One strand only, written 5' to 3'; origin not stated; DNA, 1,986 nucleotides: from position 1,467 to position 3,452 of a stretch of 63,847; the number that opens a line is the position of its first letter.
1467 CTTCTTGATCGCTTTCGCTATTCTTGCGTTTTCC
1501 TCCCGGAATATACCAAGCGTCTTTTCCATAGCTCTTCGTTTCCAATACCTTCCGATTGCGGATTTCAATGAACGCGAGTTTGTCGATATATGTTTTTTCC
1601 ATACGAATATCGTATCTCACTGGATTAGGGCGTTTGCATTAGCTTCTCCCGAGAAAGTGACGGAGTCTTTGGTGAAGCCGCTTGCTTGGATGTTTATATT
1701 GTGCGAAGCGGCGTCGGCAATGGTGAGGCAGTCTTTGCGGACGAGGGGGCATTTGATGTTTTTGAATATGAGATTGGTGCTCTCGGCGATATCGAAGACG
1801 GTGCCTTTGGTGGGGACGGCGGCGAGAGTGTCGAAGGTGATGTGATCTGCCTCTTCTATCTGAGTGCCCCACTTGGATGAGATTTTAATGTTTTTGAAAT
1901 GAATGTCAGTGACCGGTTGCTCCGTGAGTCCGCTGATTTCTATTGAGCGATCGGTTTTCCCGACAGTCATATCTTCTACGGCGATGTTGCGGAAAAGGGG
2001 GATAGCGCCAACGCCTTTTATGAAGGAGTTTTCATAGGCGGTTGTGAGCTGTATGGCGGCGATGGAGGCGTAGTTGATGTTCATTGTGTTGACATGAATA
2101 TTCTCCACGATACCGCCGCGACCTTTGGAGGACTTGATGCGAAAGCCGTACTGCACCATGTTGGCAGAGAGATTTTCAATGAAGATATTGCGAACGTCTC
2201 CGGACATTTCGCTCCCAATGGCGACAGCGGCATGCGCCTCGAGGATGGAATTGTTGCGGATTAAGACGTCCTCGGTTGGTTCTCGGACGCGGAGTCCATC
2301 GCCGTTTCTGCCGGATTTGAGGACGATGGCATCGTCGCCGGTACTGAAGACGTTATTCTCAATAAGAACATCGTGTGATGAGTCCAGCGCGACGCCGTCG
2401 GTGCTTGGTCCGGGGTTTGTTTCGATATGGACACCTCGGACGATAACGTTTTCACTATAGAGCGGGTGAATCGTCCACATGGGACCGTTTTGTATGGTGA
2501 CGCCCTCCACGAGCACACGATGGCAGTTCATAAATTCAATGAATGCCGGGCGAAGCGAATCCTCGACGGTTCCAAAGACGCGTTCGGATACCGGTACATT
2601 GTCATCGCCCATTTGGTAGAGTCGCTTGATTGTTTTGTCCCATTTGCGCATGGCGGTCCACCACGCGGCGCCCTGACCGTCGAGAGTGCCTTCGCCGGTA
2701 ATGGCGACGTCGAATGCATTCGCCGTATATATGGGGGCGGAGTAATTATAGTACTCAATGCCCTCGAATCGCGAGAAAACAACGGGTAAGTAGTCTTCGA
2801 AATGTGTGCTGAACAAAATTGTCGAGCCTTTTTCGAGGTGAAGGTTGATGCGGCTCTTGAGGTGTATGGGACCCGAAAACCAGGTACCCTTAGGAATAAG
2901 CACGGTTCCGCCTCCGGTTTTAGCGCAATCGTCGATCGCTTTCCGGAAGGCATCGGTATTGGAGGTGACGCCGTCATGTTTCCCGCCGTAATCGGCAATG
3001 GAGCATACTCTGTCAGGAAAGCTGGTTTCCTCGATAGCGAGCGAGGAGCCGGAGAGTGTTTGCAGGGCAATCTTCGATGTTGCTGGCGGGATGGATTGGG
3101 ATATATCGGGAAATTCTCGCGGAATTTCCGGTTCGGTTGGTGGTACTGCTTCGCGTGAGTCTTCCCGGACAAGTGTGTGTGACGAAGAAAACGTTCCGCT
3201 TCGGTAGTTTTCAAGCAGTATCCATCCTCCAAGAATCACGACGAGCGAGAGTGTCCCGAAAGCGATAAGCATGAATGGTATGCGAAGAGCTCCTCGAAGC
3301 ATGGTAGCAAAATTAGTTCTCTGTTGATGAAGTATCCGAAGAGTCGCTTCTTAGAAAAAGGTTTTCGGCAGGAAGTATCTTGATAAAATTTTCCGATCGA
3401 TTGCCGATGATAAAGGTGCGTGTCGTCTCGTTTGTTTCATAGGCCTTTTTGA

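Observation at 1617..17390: Mirror-symmetric envelope-glycosylation supercluster: six GT-C transferases, two anchored GH28s, a YdjC/NaxD-type deacetylase and an ArnC/RgtE-like lipid-sugar synthase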

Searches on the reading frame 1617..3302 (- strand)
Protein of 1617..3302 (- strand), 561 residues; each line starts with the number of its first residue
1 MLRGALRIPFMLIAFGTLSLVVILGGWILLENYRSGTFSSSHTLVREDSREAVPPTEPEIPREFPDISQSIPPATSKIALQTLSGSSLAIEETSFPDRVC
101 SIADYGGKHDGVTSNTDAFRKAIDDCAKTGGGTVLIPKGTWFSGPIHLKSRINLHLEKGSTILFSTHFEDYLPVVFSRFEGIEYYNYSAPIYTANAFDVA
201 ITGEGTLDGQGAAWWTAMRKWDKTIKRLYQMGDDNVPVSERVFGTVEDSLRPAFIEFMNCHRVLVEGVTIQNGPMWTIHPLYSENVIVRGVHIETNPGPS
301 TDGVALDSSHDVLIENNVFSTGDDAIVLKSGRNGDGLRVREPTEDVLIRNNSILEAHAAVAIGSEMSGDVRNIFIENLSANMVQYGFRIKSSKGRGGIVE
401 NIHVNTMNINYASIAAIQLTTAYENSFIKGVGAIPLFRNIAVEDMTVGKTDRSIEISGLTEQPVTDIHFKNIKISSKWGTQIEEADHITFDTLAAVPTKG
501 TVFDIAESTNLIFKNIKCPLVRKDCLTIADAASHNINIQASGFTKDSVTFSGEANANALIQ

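Call 3: search_protein_families(library=pfam, proteins=[window:1617-3302:-], max_evalue=0.01)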
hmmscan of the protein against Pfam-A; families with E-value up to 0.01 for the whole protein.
window:1617-3302:- (561 aa): 4 families
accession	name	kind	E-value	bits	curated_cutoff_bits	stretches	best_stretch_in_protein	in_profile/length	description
PF00295.23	Glyco_hydro_28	-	6.2e-27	95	22.9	1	251-479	90-309/324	Glycosyl hydrolases family 28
PF12708.12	Pect-lyase_RHGA_epim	-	8.3e-10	39.3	27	1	101-154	3-58/213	Rhamnogalacturonase A/epimerase, pectate lyase-like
PF05048.19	NosD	-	2.1e-08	34.3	23.6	1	235-415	26-182/212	Periplasmic copper-binding protein (NosD)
PF13229.12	Beta_helix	-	4.6e-08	33.3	25.9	1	255-332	49-124/158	Right handed beta helix region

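Call 4: search_protein_families(library=ncbifam, proteins=[window:1617-3302:-], max_evalue=0.01)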
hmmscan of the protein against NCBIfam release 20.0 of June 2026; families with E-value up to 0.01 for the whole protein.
window:1617-3302:- (561 aa): 6 families
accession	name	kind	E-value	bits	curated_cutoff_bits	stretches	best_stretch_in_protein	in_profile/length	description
NF049892.1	AlphdgalacturondseBT4155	equivalog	9.4e-96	321.3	800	1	89-476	40-433/454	alpha-d-galacturonidase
NF051860.1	PolglcturonPglAAgro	equivalog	1.1e-54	185.9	600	2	245-478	220-468/502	polygalacturonase PglA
NF049899.1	RhamgalacuronBT4153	equivalog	1.5e-46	158.9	650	1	100-481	47-414/432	rhamnogalacturonidase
NF051861.1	PolglcturonPglBAgro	equivalog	3.9e-44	151.1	600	1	114-480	10-354/437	polygalacturonase PglB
NF049898.1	RhamgalacuronBT4146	equivalog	6.7e-40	137.1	500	2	102-352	1-226/445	rhamnogalacturonidase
TIGR04247.1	NosD_copper_fam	subfamily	3.5e-06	25.8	300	1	256-378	175-286/377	nitrous oxide reductase family maturation protein NosD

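Call 20: search_solved_structures(query=window:1617-3302:-, max_evalue=0.001, show_alignments=2)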
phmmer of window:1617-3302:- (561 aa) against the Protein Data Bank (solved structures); distinct sequences matched with E-value up to 0.001: 13.
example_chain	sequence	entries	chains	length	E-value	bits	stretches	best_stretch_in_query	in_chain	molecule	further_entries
3jur_A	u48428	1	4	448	1.2e-86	294.7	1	90-471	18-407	Exo-poly-alpha-D-galacturonosidase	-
5olp_A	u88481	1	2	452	6e-79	269.3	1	94-476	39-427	Pectate lyase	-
2uve_A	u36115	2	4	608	3.3e-29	105.1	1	90-497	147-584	EXOPOLYGALACTURONASE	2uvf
1bhe_A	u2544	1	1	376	1.4e-14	56.8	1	113-483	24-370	POLYGALACTURONASE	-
7b7a_A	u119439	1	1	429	3.8e-14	55.4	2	243-409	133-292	Pectin lyase-like superfamily protein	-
8ikx_A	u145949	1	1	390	4e-14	55.4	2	243-410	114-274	Pectin lyase-like superfamily protein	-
4mxn_A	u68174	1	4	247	4.1e-11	45.4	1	95-273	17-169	Uncharacterized protein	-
4mr0_A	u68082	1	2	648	5.2e-09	38.5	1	92-215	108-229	Plasmin and fibronectin-binding protein A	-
7b8b_A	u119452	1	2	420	7.5e-09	37.9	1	251-403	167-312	Polygalacturonase ADPG2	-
3zpp_A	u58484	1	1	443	7.4e-08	34.7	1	100-266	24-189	CELL WALL SURFACE ANCHOR FAMILY PROTEIN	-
6kvh_A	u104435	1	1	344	8.9e-05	24.5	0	251-460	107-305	endo-polygalacturonase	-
7e56_A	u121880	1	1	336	8.9e-05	24.5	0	251-453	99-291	Endo-polygalacturonase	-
6kve_A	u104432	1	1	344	0.00015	23.8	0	251-460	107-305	Endo-polygalacturonase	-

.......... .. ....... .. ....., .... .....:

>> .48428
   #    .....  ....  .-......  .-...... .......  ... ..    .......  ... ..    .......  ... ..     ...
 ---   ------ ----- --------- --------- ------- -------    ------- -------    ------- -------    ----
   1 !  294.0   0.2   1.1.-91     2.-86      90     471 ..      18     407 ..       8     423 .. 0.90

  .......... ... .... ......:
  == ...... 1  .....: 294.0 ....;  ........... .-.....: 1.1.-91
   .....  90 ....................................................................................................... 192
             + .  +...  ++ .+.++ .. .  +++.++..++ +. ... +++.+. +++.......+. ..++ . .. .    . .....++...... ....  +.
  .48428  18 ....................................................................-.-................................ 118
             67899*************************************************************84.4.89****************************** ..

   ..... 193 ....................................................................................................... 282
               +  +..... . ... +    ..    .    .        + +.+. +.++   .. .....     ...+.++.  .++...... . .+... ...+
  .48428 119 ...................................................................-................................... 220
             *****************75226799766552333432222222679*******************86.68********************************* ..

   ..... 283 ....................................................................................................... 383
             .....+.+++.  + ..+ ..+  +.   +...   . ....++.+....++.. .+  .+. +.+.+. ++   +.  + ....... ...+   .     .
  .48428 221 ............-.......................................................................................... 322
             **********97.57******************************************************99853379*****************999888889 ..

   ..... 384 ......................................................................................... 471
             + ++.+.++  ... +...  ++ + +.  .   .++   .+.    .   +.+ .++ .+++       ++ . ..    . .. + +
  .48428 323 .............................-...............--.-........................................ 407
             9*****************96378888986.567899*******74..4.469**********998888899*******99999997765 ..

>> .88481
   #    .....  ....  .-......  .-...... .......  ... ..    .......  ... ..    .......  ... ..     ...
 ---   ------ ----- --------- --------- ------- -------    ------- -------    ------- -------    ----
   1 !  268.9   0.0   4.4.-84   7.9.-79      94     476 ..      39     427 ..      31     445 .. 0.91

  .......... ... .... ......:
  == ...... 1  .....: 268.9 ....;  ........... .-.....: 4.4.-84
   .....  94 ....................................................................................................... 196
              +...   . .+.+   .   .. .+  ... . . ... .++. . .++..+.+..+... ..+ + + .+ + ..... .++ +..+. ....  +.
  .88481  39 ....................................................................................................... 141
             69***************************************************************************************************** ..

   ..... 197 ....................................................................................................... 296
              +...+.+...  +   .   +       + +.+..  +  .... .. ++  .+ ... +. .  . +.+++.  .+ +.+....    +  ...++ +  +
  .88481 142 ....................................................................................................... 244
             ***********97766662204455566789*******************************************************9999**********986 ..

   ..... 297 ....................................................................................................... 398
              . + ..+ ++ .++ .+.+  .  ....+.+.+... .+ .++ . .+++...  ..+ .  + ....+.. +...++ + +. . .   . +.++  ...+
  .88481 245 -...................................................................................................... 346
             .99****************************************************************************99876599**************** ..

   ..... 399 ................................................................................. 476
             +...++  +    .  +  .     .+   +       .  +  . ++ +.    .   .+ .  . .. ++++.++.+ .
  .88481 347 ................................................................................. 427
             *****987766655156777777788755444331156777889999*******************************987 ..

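Call 57: find_homologous_proteins(query=window:1617-3302:-, max_evalue=1e-20)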
Query window:1617-3302:- (561 aa): 5466 proteins with E <= 1e-20 among 8000 candidates; the best 120 are listed.
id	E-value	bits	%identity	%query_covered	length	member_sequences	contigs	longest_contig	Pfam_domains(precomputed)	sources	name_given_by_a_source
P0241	0.0e+0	1227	96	100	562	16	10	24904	PF13229.13,PF12708.13,PF05048.20,PF00295.24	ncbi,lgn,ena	-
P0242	0.0e+0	1128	89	100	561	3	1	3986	PF13229.13,PF12708.13,PF05048.20,PF00295.24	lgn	-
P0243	1.6e-295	999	80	99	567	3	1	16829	PF13229.13,PF12708.13,PF05048.20,PF00295.24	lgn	-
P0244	4.9e-277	938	75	100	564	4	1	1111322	PF13229.13,PF12708.13,PF05048.20,PF00295.24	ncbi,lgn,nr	ncbi:MAG: glycoside hydrolase family 28 protein [Candidatus Moraniibacteriota bacterium]|nr:MAG: gly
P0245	9.9e-235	798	65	96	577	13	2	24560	PF13229.13,PF12708.13,PF00295.24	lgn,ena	-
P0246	2.4e-234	797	64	100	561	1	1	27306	PF13229.13,PF12708.13,PF05048.20,PF00295.24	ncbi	-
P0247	1.8e-222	758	61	96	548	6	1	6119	PF13229.13,PF12708.13,PF05048.20,PF00295.24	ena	-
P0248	2.5e-167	576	54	87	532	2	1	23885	PF13229.13,PF12708.13,PF00295.24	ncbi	-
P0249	1.2e-163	564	52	86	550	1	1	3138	PF13229.13,PF12708.13,PF05048.20,PF00295.24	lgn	-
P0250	8.6e-162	558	52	88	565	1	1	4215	PF13229.13,PF12708.13,PF00295.24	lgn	-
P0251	3.2e-161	556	55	84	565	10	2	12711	PF13229.13,PF12708.13,PF05048.20,PF00295.24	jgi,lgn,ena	-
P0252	2.5e-160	553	50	87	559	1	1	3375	PF12708.13,PF00295.24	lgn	-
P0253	4.6e-160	552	51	87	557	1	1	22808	PF13229.13,PF12708.13,PF05048.20,PF00295.24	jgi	jgi:polygalacturonase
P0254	3.1e-159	549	54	87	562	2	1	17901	PF13229.13,PF12708.13,PF00295.24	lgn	-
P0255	1.5e-157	544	51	86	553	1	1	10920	PF13229.13,PF12708.13,PF00295.24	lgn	-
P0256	2.0e-156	540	51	89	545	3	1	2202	PF13229.13,PF12708.13,PF05048.20,PF00295.24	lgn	-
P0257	5.8e-156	538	52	83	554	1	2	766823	PF13229.13,PF12708.13,PF05048.20,PF00295.24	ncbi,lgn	ncbi:MAG: glycoside hydrolase family 28 protein [Candidatus Moraniibacteriota bacterium]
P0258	2.6e-153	530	50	90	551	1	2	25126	PF13229.13,PF12708.13,PF00295.24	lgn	-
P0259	4.0e-153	529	51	88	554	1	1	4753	PF13229.13,PF12708.13,PF05048.20,PF00295.24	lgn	-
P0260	8.8e-153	528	52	84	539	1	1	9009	PF13229.13,PF12708.13,PF00295.24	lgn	-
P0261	1.2e-152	527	50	85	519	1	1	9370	PF13229.13,PF12708.13,PF00295.24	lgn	-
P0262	1.4e-152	527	48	90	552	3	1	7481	PF13229.13,PF12708.13,PF00295.24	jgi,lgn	jgi:polygalacturonase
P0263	2.3e-152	527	60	70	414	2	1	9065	PF13229.13,PF12708.13,PF00295.24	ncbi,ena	-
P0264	4.6e-152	526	50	85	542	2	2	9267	PF12708.13,PF00295.24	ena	-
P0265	4.7e-152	526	51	84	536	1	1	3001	PF13229.13,PF12708.13,PF00295.24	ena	-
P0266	3.0e-151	523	52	84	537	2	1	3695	PF12708.13,PF00295.24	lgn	-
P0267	3.7e-151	523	50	87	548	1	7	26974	PF12708.13,PF00295.24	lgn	-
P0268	1.2e-150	521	51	83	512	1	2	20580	PF12708.13,PF00295.24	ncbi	-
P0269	1.2e-150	521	50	91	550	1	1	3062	PF12708.13,PF05048.20,PF00295.24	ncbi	-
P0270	2.6e-150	520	49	89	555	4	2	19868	PF13229.13,PF12708.13,PF00295.24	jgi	jgi:polygalacturonase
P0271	1.5e-147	511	49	84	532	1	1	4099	PF12708.13,PF00295.24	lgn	-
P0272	3.4e-147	509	50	84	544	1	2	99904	PF13229.13,PF12708.13,PF00295.24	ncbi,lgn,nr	ncbi:MAG: glycoside hydrolase family 28 protein [Candidatus Pacebacteria bacterium]|nr:glycoside hyd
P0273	2.3e-144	500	47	88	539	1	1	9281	PF12708.13,PF00295.24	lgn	-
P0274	2.3e-144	500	48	83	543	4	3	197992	PF13229.13,PF12708.13,PF00295.24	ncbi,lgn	-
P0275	6.6e-144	499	48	90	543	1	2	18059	PF13229.13,PF12708.13,PF00295.24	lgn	-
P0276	3.1e-143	496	49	81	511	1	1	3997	PF12708.13,PF00295.24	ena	-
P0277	1.2e-142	494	47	85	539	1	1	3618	PF12708.13,PF00295.24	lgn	-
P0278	1.9e-142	494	47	84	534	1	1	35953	PF12708.13,PF00295.24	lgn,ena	-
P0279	2.3e-142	494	38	71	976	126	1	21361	PF12708.13,PF00295.24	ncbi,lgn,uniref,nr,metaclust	ncbi:glycoside hydrolase family 28 protein [Bacteroides timonensis]|uniref:glycoside hydrolase famil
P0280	5.7e-142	492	48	86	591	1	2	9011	PF12708.13,PF00295.24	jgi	-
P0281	8.4e-142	492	37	69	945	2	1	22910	PF12708.13,PF00295.24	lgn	-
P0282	1.1e-141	491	46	86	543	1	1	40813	PF12708.13,PF00295.24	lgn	-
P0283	1.3e-141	491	46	92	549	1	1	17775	PF12708.13,PF00295.24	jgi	jgi:polygalacturonase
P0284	2.9e-141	490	47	84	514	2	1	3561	PF12708.13,PF00295.24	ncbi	-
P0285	4.9e-140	486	45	87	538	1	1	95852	PF12708.13,PF00295.24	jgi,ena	-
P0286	1.0e-139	485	48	85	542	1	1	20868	PF12708.13,PF00295.24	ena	-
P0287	1.4e-139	484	48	84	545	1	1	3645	PF13229.13,PF12708.13,PF00295.24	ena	-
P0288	7.5e-139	482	46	85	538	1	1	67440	PF12708.13,PF00295.24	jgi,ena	-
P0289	3.5e-137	476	45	86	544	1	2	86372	PF12708.13,PF00295.24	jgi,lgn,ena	jgi:polygalacturonase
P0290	5.5e-136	472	47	84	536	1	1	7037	PF13229.13,PF12708.13,PF00295.24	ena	-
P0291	8.0e-136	472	50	78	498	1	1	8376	PF13229.13,PF12708.13,PF00295.24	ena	-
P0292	4.7e-135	469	45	89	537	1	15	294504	PF12708.13,PF00295.24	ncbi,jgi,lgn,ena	-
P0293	1.6e-134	468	46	84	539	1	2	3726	PF12708.13,PF00295.24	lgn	-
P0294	3.7e-134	466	43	86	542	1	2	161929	PF12708.13,PF00295.24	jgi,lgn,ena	jgi:polygalacturonase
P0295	4.3e-134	466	46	84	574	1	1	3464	PF13229.13,PF12708.13,PF00295.24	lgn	-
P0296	6.3e-134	466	53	70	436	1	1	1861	PF12708.13,PF00295.24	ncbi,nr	ncbi:MAG TPA: glycoside hydrolase family 28 protein, partial [Candidatus Moranbacteria bacterium]|nr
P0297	8.0e-134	465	46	86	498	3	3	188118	PF12708.13,PF00295.24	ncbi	ncbi:MAG: glycoside hydrolase family 28 protein [Candidatus Moraniibacteriota bacterium]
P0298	2.7e-133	464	48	77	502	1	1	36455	PF12708.13,PF00295.24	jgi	jgi:polygalacturonase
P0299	3.8e-133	463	45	89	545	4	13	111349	PF13229.13,PF12708.13,PF00295.24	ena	-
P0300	8.8e-133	462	44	91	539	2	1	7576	PF12708.13,PF00295.24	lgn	-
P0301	2.2e-131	457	44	82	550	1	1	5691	PF13229.13,PF12708.13,PF05048.20,PF00295.24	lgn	-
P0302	1.0e-130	455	49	76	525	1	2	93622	PF13229.13,PF12708.13,PF00295.24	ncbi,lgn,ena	-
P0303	1.1e-130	455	44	85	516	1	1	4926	PF12708.13,PF00295.24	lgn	-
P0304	1.7e-130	454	49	75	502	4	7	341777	PF12708.13,PF00295.24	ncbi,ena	-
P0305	2.0e-130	454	41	98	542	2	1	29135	PF12708.13,PF00295.24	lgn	-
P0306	2.2e-129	451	42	86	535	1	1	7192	PF13229.13,PF12708.13,PF00295.24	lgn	-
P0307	1.1e-128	448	45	84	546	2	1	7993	PF13229.13,PF12708.13,PF00295.24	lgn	-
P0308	2.6e-127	444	46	89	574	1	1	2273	PF12708.13,PF00295.24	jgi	jgi:hypothetical protein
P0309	4.8e-127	443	42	86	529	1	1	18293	PF12708.13,PF00295.24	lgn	-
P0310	6.2e-127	443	45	79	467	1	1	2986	PF13229.13,PF12708.13,PF00295.24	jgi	-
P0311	2.0e-126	441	50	73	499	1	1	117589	PF13229.13,PF12708.13,PF00295.24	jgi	jgi:polygalacturonase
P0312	3.6e-126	440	42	83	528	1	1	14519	PF13229.13,PF12708.13,PF00295.24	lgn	-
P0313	5.3e-126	440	44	82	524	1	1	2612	PF13229.13,PF12708.13,PF00295.24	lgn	-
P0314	5.6e-126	439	44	82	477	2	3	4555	PF12708.13,PF00295.24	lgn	-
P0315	7.4e-126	439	47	81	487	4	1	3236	PF13229.13,PF12708.13,PF00295.24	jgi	-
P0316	1.6e-125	438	50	68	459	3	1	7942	PF13229.13,PF12708.13,PF05048.20,PF00295.24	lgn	-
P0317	1.8e-125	438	39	99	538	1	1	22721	PF13229.13,PF12708.13,PF22842.4,PF05048.20,PF00295.24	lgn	-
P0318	2.5e-125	437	39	96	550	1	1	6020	PF12708.13,PF00295.24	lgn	-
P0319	3.4e-125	437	46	83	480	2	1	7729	PF13229.13,PF12708.13,PF00295.24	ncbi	-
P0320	5.3e-125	436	44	82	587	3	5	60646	PF13229.13,PF12708.13,PF00295.24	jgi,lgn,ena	-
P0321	9.7e-125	435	46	75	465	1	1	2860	PF13229.13,PF12708.13,PF00295.24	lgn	-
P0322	1.0e-124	435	51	68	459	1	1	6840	PF13229.13,PF12708.13,PF00295.24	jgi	-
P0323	2.0e-124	434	40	96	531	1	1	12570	PF13229.13,PF12708.13,PF00295.24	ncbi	ncbi:MAG: glycoside hydrolase family 28 protein [Patescibacteria group bacterium]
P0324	4.5e-124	433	45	79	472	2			PF13229.13,PF12708.13,PF00295.24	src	-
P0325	6.6e-124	433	40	75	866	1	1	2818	PF13229.13,PF12708.13,PF00295.24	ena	-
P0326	6.7e-124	433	44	79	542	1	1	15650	PF12708.13,PF00295.24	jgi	jgi:polygalacturonase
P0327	1.7e-123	431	45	81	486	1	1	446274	PF13229.13,PF12708.13,PF00295.24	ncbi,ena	-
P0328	2.5e-123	431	43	82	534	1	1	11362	PF12708.13,PF00295.24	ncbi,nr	ncbi:MAG: glycoside hydrolase family 28 protein [bacterium]|nr:glycoside hydrolase family 28 protein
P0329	5.9e-123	429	42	81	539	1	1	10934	PF12708.13,PF00295.24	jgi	-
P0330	6.4e-123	429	42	81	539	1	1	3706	PF12708.13,PF00295.24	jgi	-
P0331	6.4e-123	429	42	81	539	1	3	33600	PF12708.13,PF00295.24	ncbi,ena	-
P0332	6.9e-123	429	45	81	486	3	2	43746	PF13229.13,PF12708.13,PF00295.24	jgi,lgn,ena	-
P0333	9.1e-123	429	44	81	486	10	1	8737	PF12708.13,PF00295.24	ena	-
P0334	1.4e-122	428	41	84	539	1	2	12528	PF13229.13,PF12708.13,PF05048.20,PF00295.24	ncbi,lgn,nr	ncbi:MAG TPA: glycoside hydrolase family 28 protein [Candidatus Fimivivens sp.]|nr:glycoside hydrola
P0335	2.3e-122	428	44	90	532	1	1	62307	PF12708.13,PF00295.24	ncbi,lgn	-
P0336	2.7e-122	427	42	85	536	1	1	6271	PF13229.13,PF12708.13,PF00295.24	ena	-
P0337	3.4e-122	427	45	81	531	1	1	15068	PF12708.13,PF00295.24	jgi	jgi:polygalacturonase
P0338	4.7e-122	426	47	72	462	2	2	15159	PF13229.13,PF12708.13,PF00295.24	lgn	-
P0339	8.5e-122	426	45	79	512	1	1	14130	PF13229.13,PF12708.13,PF00295.24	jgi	jgi:polygalacturonase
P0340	9.1e-122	426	45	80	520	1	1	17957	PF13229.13,PF12708.13,PF00295.24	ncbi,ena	-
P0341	9.7e-122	425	46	75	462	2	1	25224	PF13229.13,PF12708.13,PF00295.24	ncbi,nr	ncbi:MAG: hypothetical protein AUK58_00880 [Candidatus Moranbacteria bacterium CG2_30_41_165]|nr:MAG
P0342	9.7e-122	425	46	80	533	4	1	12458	PF13229.13,PF12708.13,PF00295.24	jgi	-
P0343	1.1e-121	425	48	69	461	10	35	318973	PF12708.13,PF00295.24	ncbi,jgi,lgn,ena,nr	ncbi:MAG TPA: glycoside hydrolase family 28 protein [Candidatus Moranbacteria bacterium]|nr:glycosid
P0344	1.7e-121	425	47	80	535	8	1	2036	PF13229.13,PF12708.13,PF00295.24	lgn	-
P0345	2.1e-121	424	49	68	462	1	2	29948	PF13229.13,PF12708.13,PF00295.24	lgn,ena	-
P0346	3.8e-121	423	47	78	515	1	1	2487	PF12708.13,PF00295.24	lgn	-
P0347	4.8e-121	423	46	80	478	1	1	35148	PF12708.13,PF00295.24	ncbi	-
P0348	5.8e-121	423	45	75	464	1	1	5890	PF13229.13,PF12708.13,PF05048.20,PF00295.24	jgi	-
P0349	7.1e-121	423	44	84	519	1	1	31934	PF12708.13,PF00295.24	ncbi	-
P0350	8.6e-121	422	45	81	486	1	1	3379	PF12708.13,PF00295.24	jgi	jgi:polygalacturonase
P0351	1.2e-120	422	45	81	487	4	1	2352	PF13229.13,PF03718.20,PF12708.13,PF00295.24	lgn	-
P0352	1.5e-120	421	44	84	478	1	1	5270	PF13229.13,PF12708.13,PF00295.24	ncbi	ncbi:MAG: glycoside hydrolase family 28 protein, partial [Planctomycetota bacterium]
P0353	1.7e-120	421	44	80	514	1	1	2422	PF13229.13,PF12708.13,PF00295.24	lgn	-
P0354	2.3e-120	421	44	79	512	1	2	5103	PF12708.13,PF00295.24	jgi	-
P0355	3.9e-120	420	46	75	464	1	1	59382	PF13229.13,PF12708.13,PF05048.20,PF00295.24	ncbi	-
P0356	5.9e-120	420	44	79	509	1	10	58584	PF13229.13,PF12708.13,PF00295.24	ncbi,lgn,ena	-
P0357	6.1e-120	420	42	84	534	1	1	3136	PF12708.13,PF00295.24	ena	-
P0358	1.3e-119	418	45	75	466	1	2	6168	PF13229.13,PF12708.13,PF00295.24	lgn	-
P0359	2.5e-119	418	45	79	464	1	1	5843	PF12708.13,PF00295.24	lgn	-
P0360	2.8e-119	417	45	78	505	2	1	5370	PF13229.13,PF12708.13,PF05048.20,PF00295.24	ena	-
